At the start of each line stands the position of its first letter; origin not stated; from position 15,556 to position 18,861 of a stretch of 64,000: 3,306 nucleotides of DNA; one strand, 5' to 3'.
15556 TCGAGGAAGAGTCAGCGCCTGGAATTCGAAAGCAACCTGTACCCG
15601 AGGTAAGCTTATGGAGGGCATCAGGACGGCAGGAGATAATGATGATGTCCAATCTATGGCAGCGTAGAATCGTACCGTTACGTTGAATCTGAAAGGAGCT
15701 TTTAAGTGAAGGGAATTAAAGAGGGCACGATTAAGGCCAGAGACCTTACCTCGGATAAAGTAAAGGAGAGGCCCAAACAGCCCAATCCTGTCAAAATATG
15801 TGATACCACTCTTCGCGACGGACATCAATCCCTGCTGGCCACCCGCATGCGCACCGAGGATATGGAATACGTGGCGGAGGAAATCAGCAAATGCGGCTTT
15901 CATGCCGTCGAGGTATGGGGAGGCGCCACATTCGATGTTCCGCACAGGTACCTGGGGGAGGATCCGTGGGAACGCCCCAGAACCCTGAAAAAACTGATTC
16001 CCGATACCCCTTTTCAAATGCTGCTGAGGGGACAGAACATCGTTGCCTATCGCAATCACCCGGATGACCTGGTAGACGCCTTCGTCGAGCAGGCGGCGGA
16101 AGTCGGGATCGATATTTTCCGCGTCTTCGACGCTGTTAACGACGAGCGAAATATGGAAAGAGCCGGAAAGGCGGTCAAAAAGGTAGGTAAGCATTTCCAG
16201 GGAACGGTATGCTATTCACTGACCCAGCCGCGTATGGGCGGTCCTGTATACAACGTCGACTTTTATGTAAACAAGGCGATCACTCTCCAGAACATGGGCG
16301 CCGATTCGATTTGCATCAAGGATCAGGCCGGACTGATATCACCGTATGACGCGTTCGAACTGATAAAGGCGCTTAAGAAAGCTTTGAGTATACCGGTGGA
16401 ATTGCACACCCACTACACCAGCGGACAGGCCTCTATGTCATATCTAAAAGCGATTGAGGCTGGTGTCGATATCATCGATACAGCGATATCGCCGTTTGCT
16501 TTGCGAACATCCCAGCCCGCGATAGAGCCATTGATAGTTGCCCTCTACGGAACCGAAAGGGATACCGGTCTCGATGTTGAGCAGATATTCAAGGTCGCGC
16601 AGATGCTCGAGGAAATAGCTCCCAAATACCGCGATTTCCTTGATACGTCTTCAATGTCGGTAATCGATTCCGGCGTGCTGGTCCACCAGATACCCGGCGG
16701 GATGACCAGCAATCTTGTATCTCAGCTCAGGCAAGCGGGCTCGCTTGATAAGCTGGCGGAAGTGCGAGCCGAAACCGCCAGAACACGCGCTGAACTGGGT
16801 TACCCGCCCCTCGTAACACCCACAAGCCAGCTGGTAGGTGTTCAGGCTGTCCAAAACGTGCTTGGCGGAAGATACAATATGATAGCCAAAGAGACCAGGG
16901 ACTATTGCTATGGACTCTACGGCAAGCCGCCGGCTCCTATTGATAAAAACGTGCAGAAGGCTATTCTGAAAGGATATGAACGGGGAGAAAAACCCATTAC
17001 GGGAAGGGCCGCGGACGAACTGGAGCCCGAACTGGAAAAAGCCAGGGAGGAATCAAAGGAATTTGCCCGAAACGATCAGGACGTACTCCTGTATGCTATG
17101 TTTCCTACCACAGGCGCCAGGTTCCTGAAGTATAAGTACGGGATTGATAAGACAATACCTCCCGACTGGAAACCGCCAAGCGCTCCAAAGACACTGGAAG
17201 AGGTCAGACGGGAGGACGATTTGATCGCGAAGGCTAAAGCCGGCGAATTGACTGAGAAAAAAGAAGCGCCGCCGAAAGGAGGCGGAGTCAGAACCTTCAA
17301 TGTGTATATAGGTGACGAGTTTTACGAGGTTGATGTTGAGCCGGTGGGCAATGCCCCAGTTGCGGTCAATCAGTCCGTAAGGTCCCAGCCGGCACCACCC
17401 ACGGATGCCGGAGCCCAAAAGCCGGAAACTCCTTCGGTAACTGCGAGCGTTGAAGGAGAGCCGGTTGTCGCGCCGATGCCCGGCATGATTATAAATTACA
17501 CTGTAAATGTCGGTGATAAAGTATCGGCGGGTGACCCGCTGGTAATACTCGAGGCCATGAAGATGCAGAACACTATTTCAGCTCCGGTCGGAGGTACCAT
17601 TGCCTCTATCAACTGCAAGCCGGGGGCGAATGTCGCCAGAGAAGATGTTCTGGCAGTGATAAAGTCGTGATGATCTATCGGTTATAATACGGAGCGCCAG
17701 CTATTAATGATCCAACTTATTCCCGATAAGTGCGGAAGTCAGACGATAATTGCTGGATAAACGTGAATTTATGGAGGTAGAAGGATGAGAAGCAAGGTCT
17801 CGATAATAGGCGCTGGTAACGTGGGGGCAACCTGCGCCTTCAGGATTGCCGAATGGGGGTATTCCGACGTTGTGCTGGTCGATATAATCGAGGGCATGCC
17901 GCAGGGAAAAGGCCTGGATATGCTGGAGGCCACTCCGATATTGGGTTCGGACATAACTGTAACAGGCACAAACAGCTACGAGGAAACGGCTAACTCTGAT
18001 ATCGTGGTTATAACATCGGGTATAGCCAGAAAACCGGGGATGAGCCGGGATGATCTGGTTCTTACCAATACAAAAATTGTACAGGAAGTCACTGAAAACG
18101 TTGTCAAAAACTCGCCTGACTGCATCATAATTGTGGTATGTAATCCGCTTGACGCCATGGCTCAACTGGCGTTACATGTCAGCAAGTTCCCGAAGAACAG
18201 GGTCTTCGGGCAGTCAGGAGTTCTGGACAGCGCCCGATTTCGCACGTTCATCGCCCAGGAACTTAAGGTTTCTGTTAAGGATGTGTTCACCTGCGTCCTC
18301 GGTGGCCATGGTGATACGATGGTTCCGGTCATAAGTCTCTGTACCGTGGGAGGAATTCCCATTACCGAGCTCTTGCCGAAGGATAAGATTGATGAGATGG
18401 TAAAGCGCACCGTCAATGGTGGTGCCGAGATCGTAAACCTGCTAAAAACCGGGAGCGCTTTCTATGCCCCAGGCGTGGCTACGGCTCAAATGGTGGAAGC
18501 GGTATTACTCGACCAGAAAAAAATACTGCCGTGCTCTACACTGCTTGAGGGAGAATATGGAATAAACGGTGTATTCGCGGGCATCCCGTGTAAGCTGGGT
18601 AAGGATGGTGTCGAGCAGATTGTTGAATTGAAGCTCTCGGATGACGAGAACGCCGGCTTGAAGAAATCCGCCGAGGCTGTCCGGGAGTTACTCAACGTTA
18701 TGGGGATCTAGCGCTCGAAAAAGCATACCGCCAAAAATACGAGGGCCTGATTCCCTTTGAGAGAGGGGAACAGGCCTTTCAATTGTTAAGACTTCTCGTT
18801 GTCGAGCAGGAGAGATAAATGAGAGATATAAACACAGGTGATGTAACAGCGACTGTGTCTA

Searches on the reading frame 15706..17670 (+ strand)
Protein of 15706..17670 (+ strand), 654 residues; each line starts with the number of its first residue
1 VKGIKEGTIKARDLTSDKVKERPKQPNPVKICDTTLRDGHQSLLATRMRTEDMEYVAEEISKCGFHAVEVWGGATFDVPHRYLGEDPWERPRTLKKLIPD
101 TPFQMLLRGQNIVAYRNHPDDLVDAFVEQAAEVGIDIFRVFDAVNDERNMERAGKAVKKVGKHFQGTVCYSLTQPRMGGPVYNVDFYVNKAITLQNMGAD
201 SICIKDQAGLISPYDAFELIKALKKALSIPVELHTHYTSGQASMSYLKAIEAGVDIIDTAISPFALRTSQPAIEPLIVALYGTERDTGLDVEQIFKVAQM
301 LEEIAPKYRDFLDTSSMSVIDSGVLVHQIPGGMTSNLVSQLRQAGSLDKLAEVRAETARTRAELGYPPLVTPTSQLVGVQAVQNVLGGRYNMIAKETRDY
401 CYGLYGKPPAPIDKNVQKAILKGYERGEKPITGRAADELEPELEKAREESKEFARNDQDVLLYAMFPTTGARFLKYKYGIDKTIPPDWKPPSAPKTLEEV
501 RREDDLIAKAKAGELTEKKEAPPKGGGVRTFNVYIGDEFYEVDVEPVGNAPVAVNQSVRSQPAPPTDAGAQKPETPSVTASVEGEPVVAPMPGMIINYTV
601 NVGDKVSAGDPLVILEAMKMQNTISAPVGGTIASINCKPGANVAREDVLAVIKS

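Call 75: search_protein_families(library=pfam, proteins=[window:15706-17670:+], max_evalue=0.00001)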
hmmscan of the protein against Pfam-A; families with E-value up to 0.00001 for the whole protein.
window:15706-17670:+ (654 aa): 3 families
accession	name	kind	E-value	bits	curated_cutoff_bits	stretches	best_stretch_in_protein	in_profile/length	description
PF02436.23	PYC_OADA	-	2.6e-49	168.1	27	1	324-478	1-165/201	Conserved carboxylase domain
PF00682.25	HMGL-like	-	8e-23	81.6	29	1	29-300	2-259/260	HMGL-like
PF00364.28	Biotin_lipoyl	-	1e-18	67.3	22.1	1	587-652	3-73/73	Biotin-requiring enzyme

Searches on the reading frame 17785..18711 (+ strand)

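Call 75: search_protein_families(library=pfam, proteins=[window:17785-18711:+], max_evalue=0.00001)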
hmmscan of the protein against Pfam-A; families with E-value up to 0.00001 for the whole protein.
window:17785-18711:+ (308 aa): 2 families
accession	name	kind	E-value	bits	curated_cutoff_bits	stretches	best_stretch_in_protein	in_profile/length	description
PF00056.29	Ldh_1_N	-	5.6e-40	137.1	27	1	4-142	2-141/141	lactate/malate dehydrogenase, NAD binding domain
PF02866.23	Ldh_1_C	-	3.7e-34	118.7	22.6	1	147-301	3-165/174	lactate/malate dehydrogenase, alpha/beta C-terminal domain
